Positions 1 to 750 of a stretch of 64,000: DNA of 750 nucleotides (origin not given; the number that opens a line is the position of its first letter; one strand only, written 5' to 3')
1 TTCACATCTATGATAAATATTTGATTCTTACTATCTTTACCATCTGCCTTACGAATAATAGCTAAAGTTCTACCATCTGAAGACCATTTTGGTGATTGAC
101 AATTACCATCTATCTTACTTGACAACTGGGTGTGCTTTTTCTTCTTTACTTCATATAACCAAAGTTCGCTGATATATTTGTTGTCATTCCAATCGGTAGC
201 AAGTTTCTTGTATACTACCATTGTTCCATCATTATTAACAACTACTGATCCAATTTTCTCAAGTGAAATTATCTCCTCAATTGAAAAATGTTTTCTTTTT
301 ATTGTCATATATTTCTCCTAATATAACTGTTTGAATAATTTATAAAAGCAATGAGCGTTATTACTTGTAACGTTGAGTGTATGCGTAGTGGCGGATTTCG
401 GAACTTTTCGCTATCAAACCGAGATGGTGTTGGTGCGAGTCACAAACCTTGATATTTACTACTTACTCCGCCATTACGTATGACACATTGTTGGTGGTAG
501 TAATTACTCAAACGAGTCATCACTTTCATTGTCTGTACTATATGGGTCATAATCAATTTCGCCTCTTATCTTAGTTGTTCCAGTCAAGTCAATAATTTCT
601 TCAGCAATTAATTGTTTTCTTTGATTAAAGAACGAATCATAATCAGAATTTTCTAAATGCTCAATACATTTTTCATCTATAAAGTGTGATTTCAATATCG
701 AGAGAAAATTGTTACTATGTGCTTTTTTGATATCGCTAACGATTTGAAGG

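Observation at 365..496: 132-bp imperfect palindrome with the architecture of an integron attC site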

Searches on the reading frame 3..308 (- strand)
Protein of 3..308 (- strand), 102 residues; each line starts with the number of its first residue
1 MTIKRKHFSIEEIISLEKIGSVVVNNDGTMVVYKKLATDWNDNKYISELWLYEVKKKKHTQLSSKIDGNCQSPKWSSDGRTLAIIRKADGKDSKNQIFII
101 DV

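Call 11: search_protein_families(library=pfam, proteins=[window:3-308:-], max_evalue=0.01)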
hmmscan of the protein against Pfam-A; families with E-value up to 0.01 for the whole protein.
window:3-308:- (102 aa): 2 families
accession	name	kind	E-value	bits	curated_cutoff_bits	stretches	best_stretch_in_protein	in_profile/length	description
PF00930.27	DPPIV_N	-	0.00025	20.3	22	1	31-89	8-64/354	Dipeptidyl peptidase IV (DPP IV) N-terminal region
PF07676.18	PD40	-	0.0099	16.3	20.9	0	73-99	14-38/38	WD40-like Beta Propeller Repeat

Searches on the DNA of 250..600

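Call 10: search_rna_families(source=window, start=250, end=600, threshold=evalue, max_evalue=10, show_alignments=3)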
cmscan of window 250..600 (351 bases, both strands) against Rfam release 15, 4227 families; matches with E-value up to 10: 2.
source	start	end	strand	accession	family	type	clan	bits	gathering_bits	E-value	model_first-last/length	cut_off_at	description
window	283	332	+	RF02701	PsrR1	Gene; sRNA;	-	18.6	42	0.38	1-79/79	no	Photosynthesis regulatory RNA1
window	507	556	-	RF01304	sR5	Gene; snRNA; snoRNA; CD-box;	-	12.8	40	1.3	1-53/53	no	Small nucleolar RNA sR5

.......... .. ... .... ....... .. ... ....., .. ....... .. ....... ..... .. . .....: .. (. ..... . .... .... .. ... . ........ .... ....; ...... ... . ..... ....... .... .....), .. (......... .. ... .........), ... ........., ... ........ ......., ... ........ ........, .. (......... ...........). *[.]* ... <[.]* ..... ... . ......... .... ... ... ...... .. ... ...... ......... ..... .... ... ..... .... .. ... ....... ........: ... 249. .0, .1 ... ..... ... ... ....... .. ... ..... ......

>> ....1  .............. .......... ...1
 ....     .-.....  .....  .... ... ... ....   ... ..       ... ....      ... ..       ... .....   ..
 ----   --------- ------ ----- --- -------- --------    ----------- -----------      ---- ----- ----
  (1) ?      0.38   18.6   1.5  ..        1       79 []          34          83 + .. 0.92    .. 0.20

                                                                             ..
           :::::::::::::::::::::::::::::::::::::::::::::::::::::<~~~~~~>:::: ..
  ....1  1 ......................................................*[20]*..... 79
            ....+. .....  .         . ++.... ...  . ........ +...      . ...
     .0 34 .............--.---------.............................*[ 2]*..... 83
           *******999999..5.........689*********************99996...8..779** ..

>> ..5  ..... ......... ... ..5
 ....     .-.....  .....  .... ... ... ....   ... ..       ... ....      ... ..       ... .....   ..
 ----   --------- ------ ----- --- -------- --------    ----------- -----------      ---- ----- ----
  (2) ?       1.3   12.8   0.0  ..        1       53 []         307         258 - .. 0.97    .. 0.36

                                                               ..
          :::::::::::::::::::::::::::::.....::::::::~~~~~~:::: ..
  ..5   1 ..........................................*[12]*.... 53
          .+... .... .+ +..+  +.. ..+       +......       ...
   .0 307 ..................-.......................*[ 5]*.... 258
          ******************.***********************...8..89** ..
